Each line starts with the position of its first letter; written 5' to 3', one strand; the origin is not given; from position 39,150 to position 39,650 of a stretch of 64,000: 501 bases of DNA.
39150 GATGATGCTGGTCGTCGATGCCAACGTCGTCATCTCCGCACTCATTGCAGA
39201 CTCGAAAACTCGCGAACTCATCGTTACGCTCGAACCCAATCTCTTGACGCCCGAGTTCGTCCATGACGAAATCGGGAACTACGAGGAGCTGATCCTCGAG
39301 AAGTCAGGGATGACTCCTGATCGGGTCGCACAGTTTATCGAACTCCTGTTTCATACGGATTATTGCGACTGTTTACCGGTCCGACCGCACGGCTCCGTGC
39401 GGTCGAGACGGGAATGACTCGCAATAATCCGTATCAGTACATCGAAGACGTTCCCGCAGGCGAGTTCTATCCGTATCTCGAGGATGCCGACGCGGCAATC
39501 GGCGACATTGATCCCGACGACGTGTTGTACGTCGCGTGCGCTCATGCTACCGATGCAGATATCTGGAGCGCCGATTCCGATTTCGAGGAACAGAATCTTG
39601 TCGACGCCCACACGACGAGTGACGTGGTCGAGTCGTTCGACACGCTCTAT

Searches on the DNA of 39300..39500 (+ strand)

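Call 14: search_dna_similar(query=window:39354-39433:+, collection=plasmids, mode=distant, max_evalue=0.01, max_rows=60)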
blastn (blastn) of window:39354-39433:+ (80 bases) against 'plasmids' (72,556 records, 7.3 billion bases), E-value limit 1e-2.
Records with a match: 1; places in all: 1; records where one place covers at least 80% of the query: 0.
Best place of each record, by identity: 80-90% 1.
By first word of the organism name: Haloarcula 1.
By predicted mobility (MOB-suite, as given by PLSDB): non-mobilizable 1.
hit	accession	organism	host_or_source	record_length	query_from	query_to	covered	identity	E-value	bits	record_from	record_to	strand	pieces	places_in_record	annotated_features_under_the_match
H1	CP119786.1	Haloarcula rara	cell culture,sediment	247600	19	53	44%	88.6%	4e-3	46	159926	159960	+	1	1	record has no annotation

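Call 20: get_annotated_region(hit=H1, flank=150)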
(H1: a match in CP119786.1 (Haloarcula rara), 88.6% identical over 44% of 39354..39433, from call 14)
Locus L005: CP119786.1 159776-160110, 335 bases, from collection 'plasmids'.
description: Haloarcula rara strain SHR3 plasmid unnamed1, complete sequence
organism: Haloarcula rara (NCBI taxid 3033387)
taxonomy: Archaea; Euryarchaeota; Halobacteria; Halobacteriales; Haloarculaceae; Haloarcula; Haloarcula rara
host: -; source: cell culture,sediment; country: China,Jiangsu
typing (MOB-suite, as given by PLSDB): non-mobilizable
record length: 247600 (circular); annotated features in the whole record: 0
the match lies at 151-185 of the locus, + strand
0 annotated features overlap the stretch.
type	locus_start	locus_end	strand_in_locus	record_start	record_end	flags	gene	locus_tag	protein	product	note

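Call 104: search_rna_families(source=window, start=39300, end=39500, threshold=evalue, max_evalue=1)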
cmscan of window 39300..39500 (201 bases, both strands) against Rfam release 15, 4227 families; matches with E-value up to 1: 2.
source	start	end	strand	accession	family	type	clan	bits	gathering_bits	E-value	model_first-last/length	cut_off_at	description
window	39351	39442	+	RF03704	MIR4380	Gene; miRNA;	-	24.2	83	0.0068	1-82/82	no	MIR4380 microRNA precursor family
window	39349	39432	-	RF03704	MIR4380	Gene; miRNA;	-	20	83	0.094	1-82/82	no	MIR4380 microRNA precursor family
